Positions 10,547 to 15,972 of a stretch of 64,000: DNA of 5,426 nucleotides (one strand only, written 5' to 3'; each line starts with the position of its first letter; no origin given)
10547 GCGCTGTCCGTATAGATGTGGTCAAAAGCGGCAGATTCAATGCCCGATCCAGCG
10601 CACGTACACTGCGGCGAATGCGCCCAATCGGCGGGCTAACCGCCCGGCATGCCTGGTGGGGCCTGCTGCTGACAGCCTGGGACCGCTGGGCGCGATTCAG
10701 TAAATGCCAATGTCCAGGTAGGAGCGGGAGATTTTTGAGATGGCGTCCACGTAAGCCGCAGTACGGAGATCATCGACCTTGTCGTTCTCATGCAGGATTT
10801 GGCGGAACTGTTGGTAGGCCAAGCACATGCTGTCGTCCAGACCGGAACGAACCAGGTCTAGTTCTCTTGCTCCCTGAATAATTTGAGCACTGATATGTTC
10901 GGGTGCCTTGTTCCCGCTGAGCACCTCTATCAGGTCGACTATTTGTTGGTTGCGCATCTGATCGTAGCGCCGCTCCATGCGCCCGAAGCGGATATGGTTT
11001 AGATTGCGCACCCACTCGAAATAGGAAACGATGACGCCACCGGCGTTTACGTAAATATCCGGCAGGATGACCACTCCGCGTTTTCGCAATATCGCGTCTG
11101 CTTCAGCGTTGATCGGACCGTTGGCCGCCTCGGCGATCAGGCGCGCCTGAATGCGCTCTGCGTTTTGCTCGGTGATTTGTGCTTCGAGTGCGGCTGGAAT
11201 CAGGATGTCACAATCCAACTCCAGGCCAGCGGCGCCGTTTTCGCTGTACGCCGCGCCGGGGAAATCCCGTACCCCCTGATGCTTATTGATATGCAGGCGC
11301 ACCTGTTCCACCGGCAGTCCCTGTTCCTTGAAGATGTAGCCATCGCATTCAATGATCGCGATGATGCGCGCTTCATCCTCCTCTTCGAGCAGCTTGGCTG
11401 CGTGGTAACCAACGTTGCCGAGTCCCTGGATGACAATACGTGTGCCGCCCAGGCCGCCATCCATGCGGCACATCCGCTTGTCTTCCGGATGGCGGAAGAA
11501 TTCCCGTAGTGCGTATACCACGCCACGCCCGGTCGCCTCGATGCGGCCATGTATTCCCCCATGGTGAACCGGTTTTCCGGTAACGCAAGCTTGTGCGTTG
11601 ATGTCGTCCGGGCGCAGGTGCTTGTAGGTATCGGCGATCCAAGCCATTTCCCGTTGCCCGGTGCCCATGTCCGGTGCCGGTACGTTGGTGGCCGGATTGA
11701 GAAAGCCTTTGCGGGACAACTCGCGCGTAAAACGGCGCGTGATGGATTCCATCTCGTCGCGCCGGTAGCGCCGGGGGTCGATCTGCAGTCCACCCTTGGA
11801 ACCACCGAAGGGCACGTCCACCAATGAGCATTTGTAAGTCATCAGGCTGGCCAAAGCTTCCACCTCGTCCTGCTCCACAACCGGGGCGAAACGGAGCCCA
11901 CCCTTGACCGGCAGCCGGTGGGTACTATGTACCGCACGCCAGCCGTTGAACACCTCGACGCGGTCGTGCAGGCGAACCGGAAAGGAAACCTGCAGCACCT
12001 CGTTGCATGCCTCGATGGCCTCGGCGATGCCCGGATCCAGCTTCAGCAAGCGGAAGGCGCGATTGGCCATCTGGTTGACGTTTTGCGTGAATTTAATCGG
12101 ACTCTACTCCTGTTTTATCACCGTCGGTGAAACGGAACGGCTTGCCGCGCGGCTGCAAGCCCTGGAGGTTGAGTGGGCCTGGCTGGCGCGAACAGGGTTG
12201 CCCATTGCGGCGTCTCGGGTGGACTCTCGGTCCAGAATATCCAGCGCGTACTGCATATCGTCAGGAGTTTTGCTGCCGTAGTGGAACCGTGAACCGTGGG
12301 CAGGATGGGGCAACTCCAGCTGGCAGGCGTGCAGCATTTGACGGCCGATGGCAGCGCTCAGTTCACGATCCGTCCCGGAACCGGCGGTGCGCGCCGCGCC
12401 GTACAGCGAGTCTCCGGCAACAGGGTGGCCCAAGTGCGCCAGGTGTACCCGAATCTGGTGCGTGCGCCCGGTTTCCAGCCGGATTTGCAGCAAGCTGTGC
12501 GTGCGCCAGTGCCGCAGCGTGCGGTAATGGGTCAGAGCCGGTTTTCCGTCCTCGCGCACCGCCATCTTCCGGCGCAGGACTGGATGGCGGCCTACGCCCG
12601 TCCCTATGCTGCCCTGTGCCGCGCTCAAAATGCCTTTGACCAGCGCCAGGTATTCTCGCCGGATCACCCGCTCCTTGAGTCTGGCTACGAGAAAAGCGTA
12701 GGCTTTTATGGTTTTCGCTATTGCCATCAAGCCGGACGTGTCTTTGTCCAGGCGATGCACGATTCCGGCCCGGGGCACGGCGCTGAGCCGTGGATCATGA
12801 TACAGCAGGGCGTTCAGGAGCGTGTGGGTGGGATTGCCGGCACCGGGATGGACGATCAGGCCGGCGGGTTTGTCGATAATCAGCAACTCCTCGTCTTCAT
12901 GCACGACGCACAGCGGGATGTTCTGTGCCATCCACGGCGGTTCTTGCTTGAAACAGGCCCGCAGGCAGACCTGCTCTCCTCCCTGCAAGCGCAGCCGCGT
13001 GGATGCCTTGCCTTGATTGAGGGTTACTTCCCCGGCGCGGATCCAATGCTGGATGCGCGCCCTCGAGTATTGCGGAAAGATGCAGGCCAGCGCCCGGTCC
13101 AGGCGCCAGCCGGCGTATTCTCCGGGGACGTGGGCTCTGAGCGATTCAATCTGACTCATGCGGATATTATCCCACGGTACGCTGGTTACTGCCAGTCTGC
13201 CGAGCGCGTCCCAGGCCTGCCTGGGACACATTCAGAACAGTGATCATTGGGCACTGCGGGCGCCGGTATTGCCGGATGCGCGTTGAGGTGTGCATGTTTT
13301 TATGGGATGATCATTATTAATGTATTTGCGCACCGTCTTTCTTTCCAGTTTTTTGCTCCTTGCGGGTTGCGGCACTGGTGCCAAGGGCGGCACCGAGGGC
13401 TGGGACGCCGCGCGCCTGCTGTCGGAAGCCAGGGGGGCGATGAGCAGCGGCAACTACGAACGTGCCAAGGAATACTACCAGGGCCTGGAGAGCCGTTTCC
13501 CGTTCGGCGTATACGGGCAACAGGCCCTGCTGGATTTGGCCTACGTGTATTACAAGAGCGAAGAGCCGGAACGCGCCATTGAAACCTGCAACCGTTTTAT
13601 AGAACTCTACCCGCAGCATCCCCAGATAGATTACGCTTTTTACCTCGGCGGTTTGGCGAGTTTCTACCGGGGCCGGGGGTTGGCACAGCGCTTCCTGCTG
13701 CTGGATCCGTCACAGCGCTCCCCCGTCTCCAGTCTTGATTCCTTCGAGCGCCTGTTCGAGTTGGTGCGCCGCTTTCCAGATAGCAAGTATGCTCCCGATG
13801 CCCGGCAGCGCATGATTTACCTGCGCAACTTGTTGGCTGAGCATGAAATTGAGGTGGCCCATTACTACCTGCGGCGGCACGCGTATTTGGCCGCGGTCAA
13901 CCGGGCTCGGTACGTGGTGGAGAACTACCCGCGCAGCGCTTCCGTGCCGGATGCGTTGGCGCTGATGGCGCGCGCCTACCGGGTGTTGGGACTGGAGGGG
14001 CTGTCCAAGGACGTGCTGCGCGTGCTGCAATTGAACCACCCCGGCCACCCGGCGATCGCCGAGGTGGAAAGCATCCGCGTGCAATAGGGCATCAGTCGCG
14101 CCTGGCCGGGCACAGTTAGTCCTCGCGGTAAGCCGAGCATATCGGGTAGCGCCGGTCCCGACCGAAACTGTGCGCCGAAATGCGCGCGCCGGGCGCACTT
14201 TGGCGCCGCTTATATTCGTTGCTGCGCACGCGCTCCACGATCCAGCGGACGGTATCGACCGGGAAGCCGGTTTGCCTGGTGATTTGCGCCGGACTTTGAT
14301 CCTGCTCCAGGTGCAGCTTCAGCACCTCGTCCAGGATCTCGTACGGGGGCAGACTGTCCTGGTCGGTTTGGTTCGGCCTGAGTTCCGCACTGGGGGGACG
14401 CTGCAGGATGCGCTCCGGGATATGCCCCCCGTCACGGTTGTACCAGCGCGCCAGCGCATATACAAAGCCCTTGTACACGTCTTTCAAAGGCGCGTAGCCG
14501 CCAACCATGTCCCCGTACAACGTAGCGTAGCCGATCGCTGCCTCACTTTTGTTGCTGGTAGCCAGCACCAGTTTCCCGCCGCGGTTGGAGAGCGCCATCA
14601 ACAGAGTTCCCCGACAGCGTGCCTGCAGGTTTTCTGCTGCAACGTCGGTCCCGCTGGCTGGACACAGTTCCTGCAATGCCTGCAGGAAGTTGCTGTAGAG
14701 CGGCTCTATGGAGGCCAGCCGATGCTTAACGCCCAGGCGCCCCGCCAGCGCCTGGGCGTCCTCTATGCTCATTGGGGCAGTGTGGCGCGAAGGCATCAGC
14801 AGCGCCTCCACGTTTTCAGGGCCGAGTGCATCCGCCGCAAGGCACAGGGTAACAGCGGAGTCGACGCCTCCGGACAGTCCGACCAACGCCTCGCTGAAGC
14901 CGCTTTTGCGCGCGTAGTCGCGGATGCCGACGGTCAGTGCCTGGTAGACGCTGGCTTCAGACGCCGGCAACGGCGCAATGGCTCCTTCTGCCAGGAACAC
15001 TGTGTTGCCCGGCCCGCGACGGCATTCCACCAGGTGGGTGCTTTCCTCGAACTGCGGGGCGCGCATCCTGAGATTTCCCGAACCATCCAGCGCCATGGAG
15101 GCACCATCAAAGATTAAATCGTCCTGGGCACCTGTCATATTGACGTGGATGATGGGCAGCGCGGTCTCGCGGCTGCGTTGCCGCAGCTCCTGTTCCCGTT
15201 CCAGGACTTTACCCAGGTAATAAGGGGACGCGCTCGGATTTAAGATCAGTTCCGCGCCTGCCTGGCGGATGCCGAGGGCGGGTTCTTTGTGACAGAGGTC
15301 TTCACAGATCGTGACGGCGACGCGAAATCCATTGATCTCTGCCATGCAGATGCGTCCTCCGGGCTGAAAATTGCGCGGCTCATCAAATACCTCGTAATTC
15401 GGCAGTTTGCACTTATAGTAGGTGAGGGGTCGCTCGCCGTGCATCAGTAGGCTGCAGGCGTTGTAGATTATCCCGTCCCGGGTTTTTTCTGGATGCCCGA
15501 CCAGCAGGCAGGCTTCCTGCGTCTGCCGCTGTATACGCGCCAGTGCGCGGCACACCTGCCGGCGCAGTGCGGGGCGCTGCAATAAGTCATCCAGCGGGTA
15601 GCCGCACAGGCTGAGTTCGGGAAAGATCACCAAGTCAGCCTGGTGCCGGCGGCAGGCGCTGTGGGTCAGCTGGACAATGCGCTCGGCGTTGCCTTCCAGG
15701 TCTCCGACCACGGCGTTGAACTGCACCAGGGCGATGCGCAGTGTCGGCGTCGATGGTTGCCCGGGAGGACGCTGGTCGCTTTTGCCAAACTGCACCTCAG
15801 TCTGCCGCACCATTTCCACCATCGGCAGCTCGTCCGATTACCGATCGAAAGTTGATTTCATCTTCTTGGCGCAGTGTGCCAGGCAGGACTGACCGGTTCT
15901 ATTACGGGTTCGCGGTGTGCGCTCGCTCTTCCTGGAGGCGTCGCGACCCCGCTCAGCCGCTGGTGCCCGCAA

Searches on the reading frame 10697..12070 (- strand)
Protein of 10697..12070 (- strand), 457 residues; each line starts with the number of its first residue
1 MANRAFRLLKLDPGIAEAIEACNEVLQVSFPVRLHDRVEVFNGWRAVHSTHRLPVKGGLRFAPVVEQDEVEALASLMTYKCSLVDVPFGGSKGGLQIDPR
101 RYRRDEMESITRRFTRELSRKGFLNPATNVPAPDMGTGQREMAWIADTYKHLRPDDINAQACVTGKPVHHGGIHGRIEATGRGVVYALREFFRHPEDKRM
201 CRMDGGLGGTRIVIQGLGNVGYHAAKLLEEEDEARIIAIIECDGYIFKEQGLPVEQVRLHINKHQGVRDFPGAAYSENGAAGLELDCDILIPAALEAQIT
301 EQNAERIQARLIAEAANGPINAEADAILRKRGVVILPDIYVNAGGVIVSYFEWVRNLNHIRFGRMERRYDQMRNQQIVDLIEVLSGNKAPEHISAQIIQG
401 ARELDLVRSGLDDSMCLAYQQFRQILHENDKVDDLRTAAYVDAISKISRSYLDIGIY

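Call 71: search_protein_families(library=pfam, proteins=[window:10697-12070:-], max_evalue=0.00001)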
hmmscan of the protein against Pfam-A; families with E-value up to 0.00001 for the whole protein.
window:10697-12070:- (457 aa): 2 families
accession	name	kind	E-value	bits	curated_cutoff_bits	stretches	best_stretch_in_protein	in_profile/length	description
PF00208.27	ELFV_dehydrog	-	6.8e-55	186.8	23.4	1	171-373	1-203/241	Glutamate/Leucine/Phenylalanine/Valine dehydrogenase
PF02812.23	ELFV_dehydrog_N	-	1.7e-47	160.8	25.3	1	24-151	3-129/129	Glu/Leu/Phe/Val dehydrogenase, dimerisation domain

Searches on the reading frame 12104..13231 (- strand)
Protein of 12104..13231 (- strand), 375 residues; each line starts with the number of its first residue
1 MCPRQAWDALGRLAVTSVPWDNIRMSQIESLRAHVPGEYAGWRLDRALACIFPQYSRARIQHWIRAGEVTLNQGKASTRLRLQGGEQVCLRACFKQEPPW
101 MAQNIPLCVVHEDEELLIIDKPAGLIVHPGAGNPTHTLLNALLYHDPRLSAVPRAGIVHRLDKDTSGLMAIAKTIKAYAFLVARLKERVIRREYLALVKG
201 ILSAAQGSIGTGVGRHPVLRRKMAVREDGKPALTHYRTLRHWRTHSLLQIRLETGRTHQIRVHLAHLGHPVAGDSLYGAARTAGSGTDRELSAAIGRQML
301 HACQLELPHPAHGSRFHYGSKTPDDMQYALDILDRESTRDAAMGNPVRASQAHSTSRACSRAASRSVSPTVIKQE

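Call 71: search_protein_families(library=pfam, proteins=[window:12104-13231:-], max_evalue=0.00001)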
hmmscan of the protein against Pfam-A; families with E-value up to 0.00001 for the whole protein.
window:12104-13231:- (375 aa): 1 family
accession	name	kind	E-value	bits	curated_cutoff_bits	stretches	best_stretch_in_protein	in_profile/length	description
PF00849.27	PseudoU_synth_2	-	7.5e-32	111.1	26.8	1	116-266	2-152/152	RNA pseudouridylate synthase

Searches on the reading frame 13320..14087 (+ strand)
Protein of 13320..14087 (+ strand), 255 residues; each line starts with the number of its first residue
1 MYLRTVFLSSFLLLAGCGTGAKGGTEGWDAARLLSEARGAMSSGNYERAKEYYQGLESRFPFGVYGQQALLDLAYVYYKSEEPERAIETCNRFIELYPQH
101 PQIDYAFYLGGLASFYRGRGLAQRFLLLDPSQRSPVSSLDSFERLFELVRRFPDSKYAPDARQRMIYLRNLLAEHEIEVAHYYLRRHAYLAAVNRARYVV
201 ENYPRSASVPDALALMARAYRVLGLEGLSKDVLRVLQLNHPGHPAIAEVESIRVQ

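Call 71: search_protein_families(library=pfam, proteins=[window:13320-14087:+], max_evalue=0.00001)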
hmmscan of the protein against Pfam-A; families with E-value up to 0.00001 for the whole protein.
window:13320-14087:+ (255 aa): 8 families
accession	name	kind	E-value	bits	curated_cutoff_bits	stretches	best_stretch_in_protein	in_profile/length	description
PF13525.12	YfiO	-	2e-63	214.3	25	1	31-229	6-197/203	Outer membrane lipoprotein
PF13512.12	TPR_18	-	1.2e-37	129.7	21.9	1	31-165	11-145/145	Tetratricopeptide repeat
PF13174.12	TPR_6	-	8.1e-11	42.3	26.3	0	68-99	1-32/33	Tetratricopeptide repeat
PF13432.12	TPR_16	-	2.4e-08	34.7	32.7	1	35-101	2-65/65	Tetratricopeptide repeat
PF13428.12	TPR_14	-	4.1e-07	30.5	23.5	0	69-104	3-38/44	Tetratricopeptide repeat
PF14559.12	TPR_19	-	1.6e-06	28.8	25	0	40-103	1-61/68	Tetratricopeptide repeat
PF07719.23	TPR_2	-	3.1e-06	27.3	27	0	69-100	3-34/34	Tetratricopeptide repeat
PF13181.12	TPR_8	-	4.5e-06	26.8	25.7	0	68-100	2-34/34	Tetratricopeptide repeat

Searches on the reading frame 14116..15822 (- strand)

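Call 73: search_protein_families(library=pfam, proteins=[window:14116-15822:-], max_evalue=0.00001)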
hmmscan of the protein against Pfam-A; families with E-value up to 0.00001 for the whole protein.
window:14116-15822:- (568 aa): 2 families
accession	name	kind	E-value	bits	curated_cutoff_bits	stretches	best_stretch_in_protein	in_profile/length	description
PF02540.23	NAD_synthase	-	4.7e-73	245.7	21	1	293-541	2-241/242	NAD synthase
PF00795.27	CN_hydrolase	-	7.1e-26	91.5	23.2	1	29-268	1-247/256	Carbon-nitrogen hydrolase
